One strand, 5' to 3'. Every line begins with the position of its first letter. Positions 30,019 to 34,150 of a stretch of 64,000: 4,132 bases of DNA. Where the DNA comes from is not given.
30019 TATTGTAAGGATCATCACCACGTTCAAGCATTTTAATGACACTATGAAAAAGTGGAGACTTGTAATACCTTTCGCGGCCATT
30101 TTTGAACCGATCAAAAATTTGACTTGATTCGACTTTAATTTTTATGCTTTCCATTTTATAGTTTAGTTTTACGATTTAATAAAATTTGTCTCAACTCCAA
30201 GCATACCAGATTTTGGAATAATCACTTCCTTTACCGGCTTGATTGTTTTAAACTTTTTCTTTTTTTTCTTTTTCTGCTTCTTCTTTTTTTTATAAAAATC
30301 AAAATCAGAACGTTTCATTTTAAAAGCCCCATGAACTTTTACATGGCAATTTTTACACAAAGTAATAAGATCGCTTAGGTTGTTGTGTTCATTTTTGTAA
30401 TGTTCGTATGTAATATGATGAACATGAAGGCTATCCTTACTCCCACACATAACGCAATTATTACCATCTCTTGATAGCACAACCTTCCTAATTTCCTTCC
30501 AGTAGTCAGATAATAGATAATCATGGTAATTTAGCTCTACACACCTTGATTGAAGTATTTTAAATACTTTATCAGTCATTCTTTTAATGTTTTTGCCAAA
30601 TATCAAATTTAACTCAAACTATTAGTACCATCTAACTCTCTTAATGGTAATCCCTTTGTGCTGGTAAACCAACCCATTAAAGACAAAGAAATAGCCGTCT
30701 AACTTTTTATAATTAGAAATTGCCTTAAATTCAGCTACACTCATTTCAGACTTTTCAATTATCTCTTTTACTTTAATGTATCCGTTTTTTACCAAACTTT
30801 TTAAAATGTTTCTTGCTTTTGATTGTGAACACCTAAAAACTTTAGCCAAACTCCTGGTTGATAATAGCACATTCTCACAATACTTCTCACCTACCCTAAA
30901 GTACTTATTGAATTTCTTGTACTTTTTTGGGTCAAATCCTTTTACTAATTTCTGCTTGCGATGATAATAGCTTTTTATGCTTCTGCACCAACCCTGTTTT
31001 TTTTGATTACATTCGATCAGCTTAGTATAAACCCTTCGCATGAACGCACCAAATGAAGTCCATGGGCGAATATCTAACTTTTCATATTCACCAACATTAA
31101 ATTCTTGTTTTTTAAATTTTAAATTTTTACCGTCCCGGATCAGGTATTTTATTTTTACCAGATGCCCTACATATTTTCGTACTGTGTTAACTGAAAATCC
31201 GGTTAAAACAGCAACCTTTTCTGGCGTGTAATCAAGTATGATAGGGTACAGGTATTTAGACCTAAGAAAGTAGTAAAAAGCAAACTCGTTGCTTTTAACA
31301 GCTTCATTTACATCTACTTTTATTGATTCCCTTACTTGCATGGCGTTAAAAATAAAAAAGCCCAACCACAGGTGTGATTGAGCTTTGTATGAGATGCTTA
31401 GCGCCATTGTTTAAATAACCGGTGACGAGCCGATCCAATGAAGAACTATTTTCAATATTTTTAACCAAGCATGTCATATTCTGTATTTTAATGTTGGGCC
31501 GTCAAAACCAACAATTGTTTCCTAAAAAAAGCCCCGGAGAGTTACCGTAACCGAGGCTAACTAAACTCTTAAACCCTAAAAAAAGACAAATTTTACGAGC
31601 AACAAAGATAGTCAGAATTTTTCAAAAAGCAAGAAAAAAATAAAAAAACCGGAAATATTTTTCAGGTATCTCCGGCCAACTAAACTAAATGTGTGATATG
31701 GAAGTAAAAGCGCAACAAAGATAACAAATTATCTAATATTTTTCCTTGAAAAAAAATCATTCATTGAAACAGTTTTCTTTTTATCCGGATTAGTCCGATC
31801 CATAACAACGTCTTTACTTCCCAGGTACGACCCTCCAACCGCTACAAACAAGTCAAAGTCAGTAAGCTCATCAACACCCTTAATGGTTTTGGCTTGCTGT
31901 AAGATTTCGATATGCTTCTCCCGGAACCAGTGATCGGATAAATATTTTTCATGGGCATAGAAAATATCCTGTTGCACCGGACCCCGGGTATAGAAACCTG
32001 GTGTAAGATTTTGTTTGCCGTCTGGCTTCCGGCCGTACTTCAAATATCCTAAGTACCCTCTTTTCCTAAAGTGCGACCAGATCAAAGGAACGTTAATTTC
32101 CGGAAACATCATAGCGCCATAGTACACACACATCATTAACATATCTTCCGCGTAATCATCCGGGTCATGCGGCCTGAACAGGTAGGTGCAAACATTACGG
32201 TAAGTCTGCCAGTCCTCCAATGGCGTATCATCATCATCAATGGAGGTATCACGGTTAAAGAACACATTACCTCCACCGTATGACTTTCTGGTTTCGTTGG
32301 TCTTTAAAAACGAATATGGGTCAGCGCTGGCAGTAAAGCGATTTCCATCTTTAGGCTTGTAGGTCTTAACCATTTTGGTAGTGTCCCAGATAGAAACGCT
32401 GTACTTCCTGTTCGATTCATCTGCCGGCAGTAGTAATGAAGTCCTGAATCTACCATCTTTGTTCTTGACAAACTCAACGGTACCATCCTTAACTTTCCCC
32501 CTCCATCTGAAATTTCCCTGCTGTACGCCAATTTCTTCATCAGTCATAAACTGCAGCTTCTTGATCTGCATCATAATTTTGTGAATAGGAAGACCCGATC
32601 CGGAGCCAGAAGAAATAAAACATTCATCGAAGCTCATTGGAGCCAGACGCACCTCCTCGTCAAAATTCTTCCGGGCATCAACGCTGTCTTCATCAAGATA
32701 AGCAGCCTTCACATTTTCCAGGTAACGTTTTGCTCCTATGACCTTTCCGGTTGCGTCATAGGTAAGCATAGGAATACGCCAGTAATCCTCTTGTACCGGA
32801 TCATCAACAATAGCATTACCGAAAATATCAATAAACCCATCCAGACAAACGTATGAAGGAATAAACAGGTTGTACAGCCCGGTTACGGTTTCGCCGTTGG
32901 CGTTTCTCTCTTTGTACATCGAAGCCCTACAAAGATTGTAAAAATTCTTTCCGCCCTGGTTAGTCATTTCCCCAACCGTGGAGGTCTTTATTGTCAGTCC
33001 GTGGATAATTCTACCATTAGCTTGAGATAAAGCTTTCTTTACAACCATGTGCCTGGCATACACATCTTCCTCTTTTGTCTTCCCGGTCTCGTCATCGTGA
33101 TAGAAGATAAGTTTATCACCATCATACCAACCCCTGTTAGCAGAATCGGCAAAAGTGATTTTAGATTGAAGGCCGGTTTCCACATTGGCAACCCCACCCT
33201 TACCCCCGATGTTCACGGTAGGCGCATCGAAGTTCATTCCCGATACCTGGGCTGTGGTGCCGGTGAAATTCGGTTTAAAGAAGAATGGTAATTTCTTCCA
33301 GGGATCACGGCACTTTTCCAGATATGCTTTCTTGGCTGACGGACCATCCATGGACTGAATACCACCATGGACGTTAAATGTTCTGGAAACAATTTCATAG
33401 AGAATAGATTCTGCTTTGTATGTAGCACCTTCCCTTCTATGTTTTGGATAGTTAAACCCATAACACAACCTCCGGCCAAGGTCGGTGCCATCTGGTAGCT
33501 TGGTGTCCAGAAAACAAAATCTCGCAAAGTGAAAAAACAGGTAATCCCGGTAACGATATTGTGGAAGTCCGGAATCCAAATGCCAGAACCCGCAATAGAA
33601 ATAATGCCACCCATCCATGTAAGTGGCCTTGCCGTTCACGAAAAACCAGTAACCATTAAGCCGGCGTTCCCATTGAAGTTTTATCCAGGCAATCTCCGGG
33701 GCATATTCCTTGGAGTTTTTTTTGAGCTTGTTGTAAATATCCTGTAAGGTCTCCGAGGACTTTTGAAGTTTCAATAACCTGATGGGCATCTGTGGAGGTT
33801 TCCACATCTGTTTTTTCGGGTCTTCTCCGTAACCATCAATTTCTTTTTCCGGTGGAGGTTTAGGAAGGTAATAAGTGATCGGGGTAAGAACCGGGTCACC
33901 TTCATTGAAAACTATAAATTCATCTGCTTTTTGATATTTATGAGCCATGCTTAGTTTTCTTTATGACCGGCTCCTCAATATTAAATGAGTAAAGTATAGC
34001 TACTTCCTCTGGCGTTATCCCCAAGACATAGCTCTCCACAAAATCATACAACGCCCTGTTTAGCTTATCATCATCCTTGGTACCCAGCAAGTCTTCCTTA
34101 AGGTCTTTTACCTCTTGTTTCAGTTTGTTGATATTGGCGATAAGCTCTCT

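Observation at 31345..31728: Three promoter/terminator mini-cassettes without ORFs between terminase and the wHTH/HNH island: candidate phage sRNAs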

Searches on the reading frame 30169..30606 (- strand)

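Call 10: search_protein_families(library=pfam, proteins=[window:30169-30606:-], max_evalue=0.01)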
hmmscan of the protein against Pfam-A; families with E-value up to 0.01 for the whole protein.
window:30169-30606:- (145 aa): 1 family
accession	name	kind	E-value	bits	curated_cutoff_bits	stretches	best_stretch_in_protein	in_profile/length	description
PF01844.29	HNH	-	2e-08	34.7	21.4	1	51-92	1-45/47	HNH endonuclease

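Call 11: search_protein_families(library=phrogs, proteins=[window:30169-30606:-], max_evalue=0.001)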
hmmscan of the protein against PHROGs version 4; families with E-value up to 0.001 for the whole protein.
window:30169-30606:- (145 aa): 21 families
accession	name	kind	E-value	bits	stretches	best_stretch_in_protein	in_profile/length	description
phrog_119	-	DNA, RNA and nucleotide metabolism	3.6e-15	56.7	1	21-119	176-278/443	HNH endonuclease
phrog_144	-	DNA, RNA and nucleotide metabolism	7.2e-14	52.8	1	27-117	63-169/175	HNH endonuclease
phrog_589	-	DNA, RNA and nucleotide metabolism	1.3e-12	48.8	1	35-120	78-167/179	HNH endonuclease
phrog_8048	-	DNA, RNA and nucleotide metabolism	6.5e-12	46.2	1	28-98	156-232/273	HNH endonuclease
phrog_7785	-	DNA, RNA and nucleotide metabolism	4.3e-11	44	1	39-118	61-139/147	HNH endonuclease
phrog_1271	-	DNA, RNA and nucleotide metabolism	4.7e-11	43.7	1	36-115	254-332/361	HNH endonuclease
phrog_8446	-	DNA, RNA and nucleotide metabolism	3.2e-10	41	1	34-95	126-199/211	HNH endonuclease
phrog_5200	-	DNA, RNA and nucleotide metabolism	1.2e-09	39.3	1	25-109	17-102/154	HNH endonuclease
phrog_8060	-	unknown function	2.1e-08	35.2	1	23-111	13-95/213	-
phrog_7370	-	DNA, RNA and nucleotide metabolism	1e-07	33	1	38-101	31-93/115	HNH endonuclease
phrog_740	-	DNA, RNA and nucleotide metabolism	1.9e-07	31.4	1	37-93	27-86/332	HNH endonuclease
phrog_333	-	DNA, RNA and nucleotide metabolism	3.5e-07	31.5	1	32-91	17-78/138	HNH endonuclease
phrog_4581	-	head and packaging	6.2e-07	30.1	1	26-109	43-118/395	terminase small subunit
phrog_24030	-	DNA, RNA and nucleotide metabolism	6.6e-07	29.9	1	38-92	8-63/342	RNA ligase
phrog_7566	-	unknown function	9.4e-07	30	1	42-117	6-81/96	-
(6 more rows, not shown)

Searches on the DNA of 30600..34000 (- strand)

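Call 8: search_dna_similar(query=window:30600-34000:-, collection=phages, mode=distant, max_rows=30)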
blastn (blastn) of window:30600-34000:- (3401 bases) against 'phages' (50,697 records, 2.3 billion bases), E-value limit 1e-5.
No match.

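Call 34: search_rna_families(sources=[L051, L054, L055, L057, L060, L061], threshold=gathering)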
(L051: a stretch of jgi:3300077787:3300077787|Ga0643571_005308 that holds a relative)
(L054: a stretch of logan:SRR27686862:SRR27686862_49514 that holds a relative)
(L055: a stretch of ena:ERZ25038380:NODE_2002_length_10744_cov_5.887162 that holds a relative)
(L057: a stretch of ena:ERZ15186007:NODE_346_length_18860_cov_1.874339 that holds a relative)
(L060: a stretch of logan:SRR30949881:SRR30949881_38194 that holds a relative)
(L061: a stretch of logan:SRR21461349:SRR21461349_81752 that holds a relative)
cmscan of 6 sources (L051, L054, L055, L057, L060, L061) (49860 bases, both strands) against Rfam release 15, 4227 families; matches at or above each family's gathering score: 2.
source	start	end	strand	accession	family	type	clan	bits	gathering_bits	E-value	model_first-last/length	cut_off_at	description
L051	3216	3287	+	RF00005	tRNA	Gene; tRNA;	CL00001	58.2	29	4.2e-10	1-71/71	no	tRNA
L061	7879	7950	+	RF00005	tRNA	Gene; tRNA;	CL00001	44.2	29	3e-06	1-71/71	no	tRNA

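Call 35: search_rna_families(source=window, start=31250, end=31800, threshold=evalue, max_evalue=10)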
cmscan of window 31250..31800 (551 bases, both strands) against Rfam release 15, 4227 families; matches with E-value up to 10: 9.
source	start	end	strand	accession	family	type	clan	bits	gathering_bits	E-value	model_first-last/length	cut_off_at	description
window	31349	31421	-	RF02371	PyrG_leader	Cis-reg; leader;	-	20.4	65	3.5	1-78/78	no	PyrG leader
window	31353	31522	-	RF01693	Bacteroidales-1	Gene; sRNA;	-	19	60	0.58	1-179/179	no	Bacteroidales-1 6S-Bacteroidales RNA suggested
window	31348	31431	-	RF04312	trpB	Cis-reg;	-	17.4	59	9.5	1-107/107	no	trpB ncRNA motif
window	31735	31765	-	RF01162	sn668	Gene; snRNA; snoRNA; CD-box;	-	16.3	40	2.2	1-65/65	no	Small nucleolar RNA sn668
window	31337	31372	-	RF01839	eeev_FSE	Cis-reg; frameshift_element;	-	16.1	80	1.7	1-73/73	no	eastern equine encephalitis ribosomal frameshift element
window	31614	31661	+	RF01666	rox2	Cis-reg;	-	16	55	9.5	12-60/71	no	Drosophila rox2 ncRNA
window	31352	31390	-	RF00965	mir-549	Gene; miRNA;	-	14.7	93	9.4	1-72/72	no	mir-549 microRNA precursor family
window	31524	31588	-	RF02278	Betaproteobacteria_toxic_sRNA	Gene; sRNA;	-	13.6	50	5.5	1-64/64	no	Betaproteobacteria toxic small RNA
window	31640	31743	-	RF01808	MicX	Gene; sRNA;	-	11.1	75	8.8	1-194/194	no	MicX Vibrio cholerae sRNA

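Call 36: search_rna_families(source=window, start=31330, end=31540, threshold=evalue, max_evalue=1, show_alignments=2)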
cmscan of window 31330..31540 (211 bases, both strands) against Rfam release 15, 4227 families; matches with E-value up to 1: 3.
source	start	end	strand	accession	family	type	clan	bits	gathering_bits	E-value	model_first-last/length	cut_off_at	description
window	31353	31522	-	RF01693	Bacteroidales-1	Gene; sRNA;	-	19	60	0.22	1-179/179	no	Bacteroidales-1 6S-Bacteroidales RNA suggested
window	31352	31400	-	RF02399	NsiR1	Gene; sRNA;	-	16.2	39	0.55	1-60/60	no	Nitrogen stress-induced RNA 1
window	31337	31372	-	RF01839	eeev_FSE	Cis-reg; frameshift_element;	-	16.1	80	0.66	1-73/73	no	eastern equine encephalitis ribosomal frameshift element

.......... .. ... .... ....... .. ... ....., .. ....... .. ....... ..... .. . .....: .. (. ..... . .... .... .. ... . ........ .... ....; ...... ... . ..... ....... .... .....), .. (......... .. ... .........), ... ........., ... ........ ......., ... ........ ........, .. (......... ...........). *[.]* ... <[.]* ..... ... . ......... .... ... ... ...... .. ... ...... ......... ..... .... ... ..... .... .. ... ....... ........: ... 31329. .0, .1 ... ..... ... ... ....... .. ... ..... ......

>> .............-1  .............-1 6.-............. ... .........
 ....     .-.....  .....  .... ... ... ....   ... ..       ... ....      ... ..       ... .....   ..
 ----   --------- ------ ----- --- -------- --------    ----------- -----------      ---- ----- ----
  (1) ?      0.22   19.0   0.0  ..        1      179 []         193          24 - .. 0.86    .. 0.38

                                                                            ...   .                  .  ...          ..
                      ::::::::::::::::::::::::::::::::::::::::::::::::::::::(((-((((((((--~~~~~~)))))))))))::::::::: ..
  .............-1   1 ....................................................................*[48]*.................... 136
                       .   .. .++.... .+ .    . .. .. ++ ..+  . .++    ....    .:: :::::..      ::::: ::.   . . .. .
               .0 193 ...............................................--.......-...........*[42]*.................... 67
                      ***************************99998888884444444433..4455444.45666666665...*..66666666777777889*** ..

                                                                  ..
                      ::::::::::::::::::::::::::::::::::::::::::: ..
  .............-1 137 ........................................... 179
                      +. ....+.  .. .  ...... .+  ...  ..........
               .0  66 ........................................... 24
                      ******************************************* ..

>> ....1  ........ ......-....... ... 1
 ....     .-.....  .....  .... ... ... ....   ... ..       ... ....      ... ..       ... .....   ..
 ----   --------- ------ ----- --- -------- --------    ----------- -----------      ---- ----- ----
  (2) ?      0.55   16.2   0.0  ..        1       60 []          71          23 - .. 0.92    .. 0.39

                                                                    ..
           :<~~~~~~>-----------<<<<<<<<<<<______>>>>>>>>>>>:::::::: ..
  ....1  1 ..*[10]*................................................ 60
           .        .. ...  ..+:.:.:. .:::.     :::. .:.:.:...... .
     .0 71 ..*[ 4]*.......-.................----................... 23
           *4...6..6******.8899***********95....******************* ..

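Call 43: search_rna_families(source=L057, start=7262, end=7672, threshold=evalue, max_evalue=10)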
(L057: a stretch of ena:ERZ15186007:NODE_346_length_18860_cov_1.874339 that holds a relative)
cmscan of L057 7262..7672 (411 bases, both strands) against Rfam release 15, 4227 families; matches with E-value up to 10: 6.
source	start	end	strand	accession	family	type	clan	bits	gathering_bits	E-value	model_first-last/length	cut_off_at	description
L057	7293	7358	-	RF02068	STnc480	Gene; sRNA;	-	20.2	72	1.8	1-72/72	no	Enterobacterial sRNA STnc480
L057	7359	7433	+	RF01193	snoR20a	Gene; snRNA; snoRNA; CD-box;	-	18.7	42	2.8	1-90/90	no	Small nucleolar RNA snoR20a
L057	7297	7355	+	RF00042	CopA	Gene; antisense;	-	17.4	60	1.6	1-92/92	no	CopA-like RNA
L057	7296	7380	+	RF01770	rimP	Cis-reg; leader;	-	17.4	47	2.6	1-102/102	no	Gammaprotebacteria rimP leader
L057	7396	7446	+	RF02067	STnc310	Gene; sRNA;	-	16.3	40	1.8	1-61/61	no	Salmonella enterica sRNA STnc310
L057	7527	7548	-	RF02359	MS2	Cis-reg;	-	12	40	3.3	1-36/36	no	Bacteriophage MS2 operator hairpin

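Call 44: search_rna_families(source=L060, start=7247, end=7960, threshold=evalue, max_evalue=10)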
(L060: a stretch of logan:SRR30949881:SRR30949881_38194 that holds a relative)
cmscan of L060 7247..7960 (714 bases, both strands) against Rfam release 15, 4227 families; matches with E-value up to 10: 7.
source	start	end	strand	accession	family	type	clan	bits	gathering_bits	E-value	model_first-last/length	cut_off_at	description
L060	7870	7940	+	RF02371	PyrG_leader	Cis-reg; leader;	-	30.3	65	0.056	1-78/78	no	PyrG leader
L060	7841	7937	+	RF02435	SpF41_sRNA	Gene; sRNA;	-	19.8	52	1.9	1-105/105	no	Streptococcus sRNA SpF41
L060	7677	7828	+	RF01237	snR161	Gene; snRNA; snoRNA; HACA-box;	CL00036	17.6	50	1.9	1-165/165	no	Small nucleolar RNA snR161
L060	7715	7827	+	RF01230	snoR77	Gene; snRNA; snoRNA; HACA-box;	-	17.1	47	5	1-131/131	no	Small nucleolar RNA snoR77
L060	7834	7942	+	RF01481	rli53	Cis-reg;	-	16.9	70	1.1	1-173/173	no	Listeria sRNA rli53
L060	7902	7944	-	RF01128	sR43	Gene; snRNA; snoRNA; CD-box;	-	16.5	45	0.15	1-56/56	no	Small nucleolar RNA sR42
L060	7446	7481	-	RF01496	Afu_182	Gene; sRNA;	-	13.4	65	7.5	1-195/195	no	A. fumigatus sRNA Afu_182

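Call 45: search_rna_families(source=L054, start=6290, end=7290, threshold=evalue, max_evalue=10)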
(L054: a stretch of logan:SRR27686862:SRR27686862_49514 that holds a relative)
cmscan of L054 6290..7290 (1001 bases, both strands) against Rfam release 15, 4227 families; matches with E-value up to 10: 30.
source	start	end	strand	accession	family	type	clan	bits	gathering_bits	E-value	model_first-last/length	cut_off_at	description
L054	6314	6408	+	RF00444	PrrF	Gene; sRNA;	-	34.6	90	0.00066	1-150/150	no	PrrF RNA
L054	6608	6682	-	RF00125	IS128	Gene; sRNA;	-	24.6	80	0.013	121-199/209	no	IS128 RNA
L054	6316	6408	+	RF02846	Ref84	Gene; antisense;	-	23.5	52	2.2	1-87/87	no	Enterococcus sRNA 84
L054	6375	6406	+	RF04001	mir-7918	Gene; miRNA;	-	23.3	80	0.029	1-58/58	no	mir-7918 microRNA precursor family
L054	6540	6638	+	RF02370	Trp_leader_2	Cis-reg; leader;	-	23.3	100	1.4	1-147/147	no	Bacillus tryptophan operon leader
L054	6352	6408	+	RF02278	Betaproteobacteria_toxic_sRNA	Gene; sRNA;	-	22.7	50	0.053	1-64/64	no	Betaproteobacteria toxic small RNA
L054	6322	6412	+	RF02898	AaHKsRNA20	Gene; sRNA;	-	21.2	43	1.6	1-77/77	no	Aggregatibacter sRNA 20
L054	6608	6653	-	RF00506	Thr_leader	Cis-reg; leader;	-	21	55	0.27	1-118/118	no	Threonine operon leader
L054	6322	6407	-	RF02628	Hrs1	Gene; sRNA;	-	20.6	56.4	0.25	1-74/74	no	Hfq-regulated sRNA 1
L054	6606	6663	-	RF01859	Phe_leader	Cis-reg; leader;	-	20.3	55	1.3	1-125/125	no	Phenylalanine leader peptide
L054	6683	6756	+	RF00121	MicC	Gene; sRNA;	-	19.9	90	3.5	1-123/123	no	MicC RNA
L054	6815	6876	-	RF04335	Plastid-rpl20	Cis-reg;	-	19.9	53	5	1-80/80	no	Plastid-rpl20 3UTR RNA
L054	6356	6409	+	RF02837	anti-hemB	Gene; sRNA;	-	19.8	49.5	0.062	1-81/81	no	Burkholderia RNA 7 (anti-hemB)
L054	6584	6655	+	RF02621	BSnc120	Gene; sRNA;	-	19.5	114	0.2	1-88/88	no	Brucella sRNA 120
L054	6323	6407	+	RF00111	SdsR_RyeB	Gene; sRNA;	CL00105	19.4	38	1.2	1-100/100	no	SdsR_RyeB RNA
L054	6658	6793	+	RF00515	PyrR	Cis-reg;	-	18.7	54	8.3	1-115/115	no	PyrR binding site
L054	6655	6749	+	RF01859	Phe_leader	Cis-reg; leader;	-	18.6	55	3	1-125/125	no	Phenylalanine leader peptide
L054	6799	6875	+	RF04181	rteR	Gene; sRNA;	-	18.5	72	6.2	1-84/84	no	rteR sRNA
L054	6725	6783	+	RF01711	Lnt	Cis-reg;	-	18.1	55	8.1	1-63/63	no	Lnt RNA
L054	6610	6669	-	RF02495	ohsC_RNA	Gene; antitoxin;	-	17.7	50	9.5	1-77/77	no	Oppression of Hydrophobic ORF by sRNA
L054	7067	7169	-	RF03539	Flavi_NKV_xrRNA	Cis-reg;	-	17.5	50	1.7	1-84/84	no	No-known vector Flavivirus exoribonuclease-resistant RNA element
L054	6573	6664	-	RF01770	rimP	Cis-reg; leader;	-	17.4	47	6.3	1-102/102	no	Gammaprotebacteria rimP leader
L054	6799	6878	+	RF01456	VrrA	Gene; antisense;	-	16.7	50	5.2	1-140/140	no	Vibrio regulatory RNA of OmpA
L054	6559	6638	+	RF02348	tracrRNA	Gene; CRISPR;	-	16.7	70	8.8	1-92/92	no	Trans-activating crRNA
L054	6562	6645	+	RF02637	EF0408_EF0409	Gene; sRNA;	-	16.6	440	0.082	1-412/412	no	Enterococcus sRNA EF0408_EF0409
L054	7067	7121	+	RF00256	mir-196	Gene; miRNA;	-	16.3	55.4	1.9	1-77/77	no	mir-196 microRNA precursor family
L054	6551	6638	+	RF00082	SraG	Gene; sRNA;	-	16.2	50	5.5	1-177/177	no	SraG RNA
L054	7176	7250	+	RF02397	sau-5971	Gene; sRNA;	-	15.7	90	7.1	1-96/96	no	Staphylococcus sRNA sau-5971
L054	6495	6532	+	RF02051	STnc450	Gene; sRNA;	-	15.6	37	2.5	16-51/57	no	Enterobacterial sRNA STnc450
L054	7077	7163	+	RF02731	JA03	Gene; sRNA;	-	12.5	44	5.7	1-274/274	no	Aggregatibacter sRNA JA03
